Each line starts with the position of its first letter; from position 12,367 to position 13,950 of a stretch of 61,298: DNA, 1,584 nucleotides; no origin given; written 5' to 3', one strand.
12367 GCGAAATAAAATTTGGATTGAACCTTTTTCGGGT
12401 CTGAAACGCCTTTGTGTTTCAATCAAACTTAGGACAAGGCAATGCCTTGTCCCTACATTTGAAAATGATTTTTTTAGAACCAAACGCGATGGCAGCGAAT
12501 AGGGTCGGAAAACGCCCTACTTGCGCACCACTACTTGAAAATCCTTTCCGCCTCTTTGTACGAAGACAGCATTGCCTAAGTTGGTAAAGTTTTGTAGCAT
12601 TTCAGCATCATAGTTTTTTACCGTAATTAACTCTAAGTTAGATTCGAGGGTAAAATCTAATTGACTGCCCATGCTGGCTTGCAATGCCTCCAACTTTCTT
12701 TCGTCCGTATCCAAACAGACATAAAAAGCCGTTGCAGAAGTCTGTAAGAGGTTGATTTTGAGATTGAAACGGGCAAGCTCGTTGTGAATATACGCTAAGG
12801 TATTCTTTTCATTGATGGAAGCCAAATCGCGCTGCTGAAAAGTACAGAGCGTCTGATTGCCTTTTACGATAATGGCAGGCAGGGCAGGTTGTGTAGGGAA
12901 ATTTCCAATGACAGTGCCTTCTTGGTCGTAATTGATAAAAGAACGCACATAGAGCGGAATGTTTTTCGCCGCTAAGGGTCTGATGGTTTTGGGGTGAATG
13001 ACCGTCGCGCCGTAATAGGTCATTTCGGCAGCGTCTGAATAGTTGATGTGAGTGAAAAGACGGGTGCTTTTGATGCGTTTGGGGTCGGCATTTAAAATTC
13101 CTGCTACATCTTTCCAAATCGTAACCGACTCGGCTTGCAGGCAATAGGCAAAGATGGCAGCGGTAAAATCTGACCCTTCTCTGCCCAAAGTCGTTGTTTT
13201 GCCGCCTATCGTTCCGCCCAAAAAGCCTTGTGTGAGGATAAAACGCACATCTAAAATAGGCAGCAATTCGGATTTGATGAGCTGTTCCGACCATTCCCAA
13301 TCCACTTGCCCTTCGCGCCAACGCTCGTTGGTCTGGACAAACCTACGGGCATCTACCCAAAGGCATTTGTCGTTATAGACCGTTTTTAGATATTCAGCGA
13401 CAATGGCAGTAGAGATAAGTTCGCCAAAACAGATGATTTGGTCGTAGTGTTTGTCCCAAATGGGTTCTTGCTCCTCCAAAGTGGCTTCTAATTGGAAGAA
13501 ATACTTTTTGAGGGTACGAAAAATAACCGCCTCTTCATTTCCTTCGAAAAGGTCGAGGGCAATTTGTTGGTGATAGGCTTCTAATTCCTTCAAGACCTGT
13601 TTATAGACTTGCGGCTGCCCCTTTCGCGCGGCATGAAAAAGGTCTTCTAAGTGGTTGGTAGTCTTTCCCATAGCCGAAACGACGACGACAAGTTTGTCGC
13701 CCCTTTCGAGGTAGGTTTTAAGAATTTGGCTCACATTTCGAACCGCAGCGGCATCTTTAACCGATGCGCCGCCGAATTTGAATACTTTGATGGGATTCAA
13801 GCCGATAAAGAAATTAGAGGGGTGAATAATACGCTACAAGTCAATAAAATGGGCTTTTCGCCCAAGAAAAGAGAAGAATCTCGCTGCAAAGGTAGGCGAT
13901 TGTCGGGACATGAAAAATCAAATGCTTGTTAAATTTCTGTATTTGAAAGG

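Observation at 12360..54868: Family of 110-170-bp hairpin repeats, six copies, all on the same strand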

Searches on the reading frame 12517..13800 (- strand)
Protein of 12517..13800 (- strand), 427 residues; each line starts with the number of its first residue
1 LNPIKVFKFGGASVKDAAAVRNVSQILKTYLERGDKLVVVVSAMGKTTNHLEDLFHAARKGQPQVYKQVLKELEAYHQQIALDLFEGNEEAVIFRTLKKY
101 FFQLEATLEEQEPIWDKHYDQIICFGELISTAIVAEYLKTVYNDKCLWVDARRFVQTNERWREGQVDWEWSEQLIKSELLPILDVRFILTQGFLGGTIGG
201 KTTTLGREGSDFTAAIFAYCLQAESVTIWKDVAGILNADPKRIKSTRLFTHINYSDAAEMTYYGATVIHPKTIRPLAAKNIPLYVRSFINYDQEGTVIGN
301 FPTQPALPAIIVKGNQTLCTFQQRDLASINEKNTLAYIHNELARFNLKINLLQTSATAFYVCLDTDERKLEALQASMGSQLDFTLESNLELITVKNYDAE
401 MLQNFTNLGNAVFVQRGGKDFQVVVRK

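Call 14: search_protein_families(library=pfam, proteins=[window:12517-13800:-])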
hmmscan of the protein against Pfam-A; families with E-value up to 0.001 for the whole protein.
window:12517-13800:- (427 aa): 1 family
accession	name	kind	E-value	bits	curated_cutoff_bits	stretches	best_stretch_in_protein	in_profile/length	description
PF00696.33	AA_kinase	-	2.5e-39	135.8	24.9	1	4-287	2-234/234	Amino acid kinase family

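Call 21: find_homologous_proteins(query=window:12517-13800:-)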
Query window:12517-13800:- (427 aa): 8000 proteins with E <= 0.001 among 8000 candidates; the best 120 are listed.
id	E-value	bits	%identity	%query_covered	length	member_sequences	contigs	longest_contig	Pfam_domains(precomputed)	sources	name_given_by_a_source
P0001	1.6e-285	964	100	100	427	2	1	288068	PF00696.34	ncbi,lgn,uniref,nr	ncbi:aspartate kinase [Hugenholtzia roseola]|uniref:aspartate kinase n=1 Tax=Hugenholtzia roseola Ta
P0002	1.3e-230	784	79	100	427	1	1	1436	PF00696.34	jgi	jgi:aspartate kinase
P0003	3.6e-206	703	71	99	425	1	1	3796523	PF00696.34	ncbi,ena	-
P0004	2.6e-203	694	71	99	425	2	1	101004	PF00696.34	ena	-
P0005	1.3e-202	691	70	99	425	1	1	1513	PF00696.34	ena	-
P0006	1.9e-202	691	70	99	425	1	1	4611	PF00696.34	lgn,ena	-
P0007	2.6e-202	690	71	99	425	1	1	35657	PF00696.34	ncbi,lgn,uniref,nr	ncbi:aspartate kinase [Bernardetia sp.]|uniref:aspartate kinase n=1 Tax=Bernardetia sp. TaxID=193797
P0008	3.5e-202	690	70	99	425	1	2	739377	PF00696.34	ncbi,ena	-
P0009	2.2e-199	681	69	99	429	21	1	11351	PF00696.34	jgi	-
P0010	2.9e-198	677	69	99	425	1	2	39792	PF00696.34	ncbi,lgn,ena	-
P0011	6.5e-164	564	60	99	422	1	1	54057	PF00696.34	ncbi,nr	ncbi:MAG: aspartate kinase [Bernardetiaceae bacterium]|nr:aspartate kinase [Bernardetiaceae bacteriu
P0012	4.0e-139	482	53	99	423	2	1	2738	PF00696.34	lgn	-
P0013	4.2e-138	479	54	99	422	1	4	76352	PF00696.34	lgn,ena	-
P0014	2.6e-134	466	54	97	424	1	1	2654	PF00696.34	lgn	-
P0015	6.4e-133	462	54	91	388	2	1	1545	PF00696.34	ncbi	ncbi:MAG: aspartate kinase, partial [Bacteroidota bacterium]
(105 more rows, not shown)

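Call 26: find_encoding_contigs(protein=P0001, flank=10000, max_places=4)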
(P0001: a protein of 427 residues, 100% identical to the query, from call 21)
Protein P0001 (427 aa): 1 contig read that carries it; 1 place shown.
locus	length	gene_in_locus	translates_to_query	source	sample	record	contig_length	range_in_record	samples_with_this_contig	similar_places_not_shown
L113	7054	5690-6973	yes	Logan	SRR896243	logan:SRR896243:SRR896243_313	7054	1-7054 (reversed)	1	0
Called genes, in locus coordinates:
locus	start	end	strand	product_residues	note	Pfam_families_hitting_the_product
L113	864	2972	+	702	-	PF12969:DUF3857 (weak)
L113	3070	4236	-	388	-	PF01656:CbiA, PF02374:ArsA_ATPase, PF13614:AAA_31, PF17886:ArsA_HSP20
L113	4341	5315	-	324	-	PF00092:VWA, PF13519:VWA_2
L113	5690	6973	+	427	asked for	PF00696:AA_kinase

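Call 40: find_encoding_contigs(protein=P0003, flank=10000, max_places=2)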
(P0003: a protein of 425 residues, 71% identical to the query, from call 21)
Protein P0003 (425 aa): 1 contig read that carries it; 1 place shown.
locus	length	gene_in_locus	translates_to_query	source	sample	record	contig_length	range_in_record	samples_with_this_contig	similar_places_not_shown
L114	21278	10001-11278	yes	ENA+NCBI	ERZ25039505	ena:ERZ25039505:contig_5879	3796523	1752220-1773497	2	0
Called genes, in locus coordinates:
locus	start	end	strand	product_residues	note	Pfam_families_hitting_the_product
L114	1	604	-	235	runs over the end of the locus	PF13358:DDE_3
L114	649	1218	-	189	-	PF13565:HTH_32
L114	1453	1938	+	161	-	-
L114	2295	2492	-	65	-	-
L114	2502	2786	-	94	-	-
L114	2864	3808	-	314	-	PF04024:PspC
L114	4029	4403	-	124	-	PF03551:PadR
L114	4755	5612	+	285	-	-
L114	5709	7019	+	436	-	PF02661:Fic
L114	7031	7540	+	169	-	-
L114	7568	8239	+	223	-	PF05685:Uma2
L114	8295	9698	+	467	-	PF00206:Lyase_1, PF10415:FumaraseC_C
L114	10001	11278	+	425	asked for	PF00696:AA_kinase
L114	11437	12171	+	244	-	PF00515:TPR_1 (faint), PF07719:TPR_2 (faint), PF13371:TPR_9 (faint), PF21545:T7SS_EccA1_N (weak), PF23914:TPR_CcmH_CycH (faint), PF24575:TPR_Slam (faint), PF13174:TPR_6 (faint), PF13176:TPR_7 (faint), +9 more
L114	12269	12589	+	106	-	-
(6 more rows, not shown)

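Call 41: find_encoding_contigs(protein=P0011, flank=10000, max_places=2)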
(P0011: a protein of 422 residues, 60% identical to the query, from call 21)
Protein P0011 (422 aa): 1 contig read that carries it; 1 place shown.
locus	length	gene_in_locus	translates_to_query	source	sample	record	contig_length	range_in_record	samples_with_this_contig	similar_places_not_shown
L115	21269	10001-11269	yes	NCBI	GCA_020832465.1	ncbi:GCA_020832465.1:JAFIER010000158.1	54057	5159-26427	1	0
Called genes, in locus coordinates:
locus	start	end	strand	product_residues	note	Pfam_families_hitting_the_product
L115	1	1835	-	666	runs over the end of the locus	-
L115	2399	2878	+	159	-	PF25120:DUF7814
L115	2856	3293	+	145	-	PF05685:Uma2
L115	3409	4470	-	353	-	-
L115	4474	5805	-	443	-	PF00145:DNA_methylase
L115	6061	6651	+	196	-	-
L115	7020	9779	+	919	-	PF00133:tRNA-synt_1, PF09334:tRNA-synt_1g, PF13603:tRNA-synt_1_2, PF08264:Anticodon_1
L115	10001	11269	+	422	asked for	PF00696:AA_kinase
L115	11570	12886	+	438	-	PF00654:Voltage_CLC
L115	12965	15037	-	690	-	PF03717:PBP_dimer, PF00905:Transpeptidase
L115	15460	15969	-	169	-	-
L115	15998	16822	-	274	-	PF04085:MreC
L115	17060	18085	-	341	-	PF00022:Actin (weak), PF06723:MreB_Mbl, PF00012:HSP70, PF14450:FtsA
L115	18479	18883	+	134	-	-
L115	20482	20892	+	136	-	PF22550:CesT_Tir_1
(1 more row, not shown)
